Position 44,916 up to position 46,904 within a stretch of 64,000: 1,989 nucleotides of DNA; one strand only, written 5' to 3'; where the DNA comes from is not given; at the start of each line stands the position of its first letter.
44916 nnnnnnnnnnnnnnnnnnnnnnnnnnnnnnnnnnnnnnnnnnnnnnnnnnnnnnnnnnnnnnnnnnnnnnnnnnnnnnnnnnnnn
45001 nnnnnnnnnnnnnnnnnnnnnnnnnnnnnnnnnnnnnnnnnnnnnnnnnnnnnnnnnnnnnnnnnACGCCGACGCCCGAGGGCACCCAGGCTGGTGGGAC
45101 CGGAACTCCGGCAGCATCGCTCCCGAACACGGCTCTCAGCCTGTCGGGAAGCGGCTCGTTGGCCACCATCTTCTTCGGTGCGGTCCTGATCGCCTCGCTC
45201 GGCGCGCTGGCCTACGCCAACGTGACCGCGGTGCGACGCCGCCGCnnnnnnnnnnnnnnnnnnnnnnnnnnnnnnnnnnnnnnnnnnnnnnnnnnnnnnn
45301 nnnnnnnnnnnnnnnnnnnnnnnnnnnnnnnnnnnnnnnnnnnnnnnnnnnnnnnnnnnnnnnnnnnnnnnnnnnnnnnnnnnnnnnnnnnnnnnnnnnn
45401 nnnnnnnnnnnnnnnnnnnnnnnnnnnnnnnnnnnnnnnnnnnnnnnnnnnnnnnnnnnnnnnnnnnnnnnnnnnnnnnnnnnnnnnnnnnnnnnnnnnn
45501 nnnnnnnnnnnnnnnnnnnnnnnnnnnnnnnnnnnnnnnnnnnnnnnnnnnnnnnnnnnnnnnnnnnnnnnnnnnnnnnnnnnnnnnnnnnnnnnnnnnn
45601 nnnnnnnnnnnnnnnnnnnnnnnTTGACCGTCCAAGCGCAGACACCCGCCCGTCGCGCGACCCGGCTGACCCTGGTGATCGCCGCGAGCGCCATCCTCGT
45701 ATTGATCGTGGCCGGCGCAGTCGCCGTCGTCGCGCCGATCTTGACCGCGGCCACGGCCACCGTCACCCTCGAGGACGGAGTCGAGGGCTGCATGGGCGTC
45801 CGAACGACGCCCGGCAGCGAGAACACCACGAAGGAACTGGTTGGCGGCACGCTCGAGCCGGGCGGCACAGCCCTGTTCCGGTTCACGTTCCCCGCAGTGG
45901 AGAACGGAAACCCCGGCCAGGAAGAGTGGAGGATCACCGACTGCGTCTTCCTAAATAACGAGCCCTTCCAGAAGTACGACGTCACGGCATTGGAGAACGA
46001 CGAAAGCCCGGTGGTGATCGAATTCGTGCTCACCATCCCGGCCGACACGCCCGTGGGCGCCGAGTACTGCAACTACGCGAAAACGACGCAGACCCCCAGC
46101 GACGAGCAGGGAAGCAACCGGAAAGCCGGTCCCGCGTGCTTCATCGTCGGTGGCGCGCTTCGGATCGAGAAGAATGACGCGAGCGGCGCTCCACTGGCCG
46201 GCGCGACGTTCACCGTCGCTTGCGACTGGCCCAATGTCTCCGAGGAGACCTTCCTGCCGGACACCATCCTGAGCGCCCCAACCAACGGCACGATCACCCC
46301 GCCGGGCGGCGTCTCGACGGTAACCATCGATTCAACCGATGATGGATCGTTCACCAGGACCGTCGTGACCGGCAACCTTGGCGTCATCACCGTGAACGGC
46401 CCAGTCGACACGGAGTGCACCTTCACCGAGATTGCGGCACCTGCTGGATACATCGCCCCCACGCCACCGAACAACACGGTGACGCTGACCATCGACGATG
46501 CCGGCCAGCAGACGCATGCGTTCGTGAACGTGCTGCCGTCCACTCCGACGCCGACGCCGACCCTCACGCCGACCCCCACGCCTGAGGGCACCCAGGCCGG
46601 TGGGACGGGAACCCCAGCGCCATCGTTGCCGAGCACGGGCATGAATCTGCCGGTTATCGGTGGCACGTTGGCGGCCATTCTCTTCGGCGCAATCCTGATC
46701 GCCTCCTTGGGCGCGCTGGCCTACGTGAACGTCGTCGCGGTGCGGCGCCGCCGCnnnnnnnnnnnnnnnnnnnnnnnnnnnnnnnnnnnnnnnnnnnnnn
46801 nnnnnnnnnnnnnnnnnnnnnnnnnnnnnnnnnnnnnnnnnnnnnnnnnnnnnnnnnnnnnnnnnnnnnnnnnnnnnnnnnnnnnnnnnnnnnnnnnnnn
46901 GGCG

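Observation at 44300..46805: Tandem duplicated surface-protein cassettes: conserved structured leader, sortase-substrate gene (LPNTA vs LPSTG), near-identical terminator hairpin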

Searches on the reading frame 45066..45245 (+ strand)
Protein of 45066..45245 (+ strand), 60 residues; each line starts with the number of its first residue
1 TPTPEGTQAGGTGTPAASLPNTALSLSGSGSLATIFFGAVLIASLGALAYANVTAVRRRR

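Call 35: search_protein_families(library=ncbifam, proteins=[window:45066-45245:+], max_evalue=10)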
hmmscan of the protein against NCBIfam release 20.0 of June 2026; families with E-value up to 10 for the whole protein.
seq(60 aa): 2 families
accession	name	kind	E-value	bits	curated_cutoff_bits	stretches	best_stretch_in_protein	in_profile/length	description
NF002437.0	PRK01610.1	equivalog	0.043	12.8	425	1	24-56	173-205/429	voltage-gated ClC-type chloride channel ClcB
NF045534.1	small_EYxxD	equivalog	0.056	13.2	29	1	38-60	12-35/37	EYxxD motif small membrane protein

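Call 36: search_protein_families(library=pfam, proteins=[window:45066-45245:+], max_evalue=10)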
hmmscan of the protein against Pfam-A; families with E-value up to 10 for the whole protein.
seq(60 aa): 1 family
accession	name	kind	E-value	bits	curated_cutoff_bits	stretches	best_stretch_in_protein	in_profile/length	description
PF06946.16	Phage_holin_5_1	-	0.29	12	22.4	1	18-52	46-80/93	Bacteriophage A118-like holin, Hol118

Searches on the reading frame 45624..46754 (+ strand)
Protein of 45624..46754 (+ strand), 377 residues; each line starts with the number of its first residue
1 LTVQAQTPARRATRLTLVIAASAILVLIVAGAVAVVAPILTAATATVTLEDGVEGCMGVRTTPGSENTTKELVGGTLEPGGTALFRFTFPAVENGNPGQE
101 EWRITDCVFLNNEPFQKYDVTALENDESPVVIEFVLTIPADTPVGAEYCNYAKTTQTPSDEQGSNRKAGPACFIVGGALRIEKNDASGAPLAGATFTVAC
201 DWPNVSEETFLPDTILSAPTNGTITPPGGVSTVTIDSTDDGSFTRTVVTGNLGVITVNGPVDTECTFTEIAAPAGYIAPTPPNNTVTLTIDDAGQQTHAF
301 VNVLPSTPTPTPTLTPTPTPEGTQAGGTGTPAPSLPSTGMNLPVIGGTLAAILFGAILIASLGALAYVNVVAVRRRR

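Call 10: search_protein_families(library=pfam, proteins=[window:45624-46754:+], max_evalue=0.1)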
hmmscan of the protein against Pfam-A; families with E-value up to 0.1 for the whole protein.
window:45624-46754:+ (377 aa): 1 family
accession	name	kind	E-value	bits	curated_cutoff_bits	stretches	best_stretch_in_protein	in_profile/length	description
PF17802.7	SpaA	-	5.5e-07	30.1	23.1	1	178-296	2-82/91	Prealbumin-like fold domain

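Call 11: search_protein_families(library=ncbifam, proteins=[window:45624-46754:+], max_evalue=0.1)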
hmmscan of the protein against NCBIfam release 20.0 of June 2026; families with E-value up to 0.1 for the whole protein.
window:45624-46754:+ (377 aa): 1 family
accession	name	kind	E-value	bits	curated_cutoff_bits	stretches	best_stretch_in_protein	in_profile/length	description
NF033902.0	iso_D2_wall_anc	subfamily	0.00015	20.7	95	1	132-366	327-536/540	SpaH/EbpB family LPXTG-anchored major pilin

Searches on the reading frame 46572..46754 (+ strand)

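Call 35: search_protein_families(library=ncbifam, proteins=[window:46572-46754:+], max_evalue=10)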
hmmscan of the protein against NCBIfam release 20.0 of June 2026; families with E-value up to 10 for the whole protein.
seq(61 aa): 1 family
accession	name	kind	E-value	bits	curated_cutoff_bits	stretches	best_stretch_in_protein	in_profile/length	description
NF045534.1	small_EYxxD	equivalog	1.4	8.7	29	1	40-61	13-35/37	EYxxD motif small membrane protein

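Call 36: search_protein_families(library=pfam, proteins=[window:46572-46754:+], max_evalue=10)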
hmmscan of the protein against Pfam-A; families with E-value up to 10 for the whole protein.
seq(61 aa): 1 family
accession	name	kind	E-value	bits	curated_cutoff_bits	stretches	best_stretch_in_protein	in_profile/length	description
PF03229.18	Alpha_GJ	-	0.049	14.6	21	1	3-41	66-101/126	Alphavirus glycoprotein J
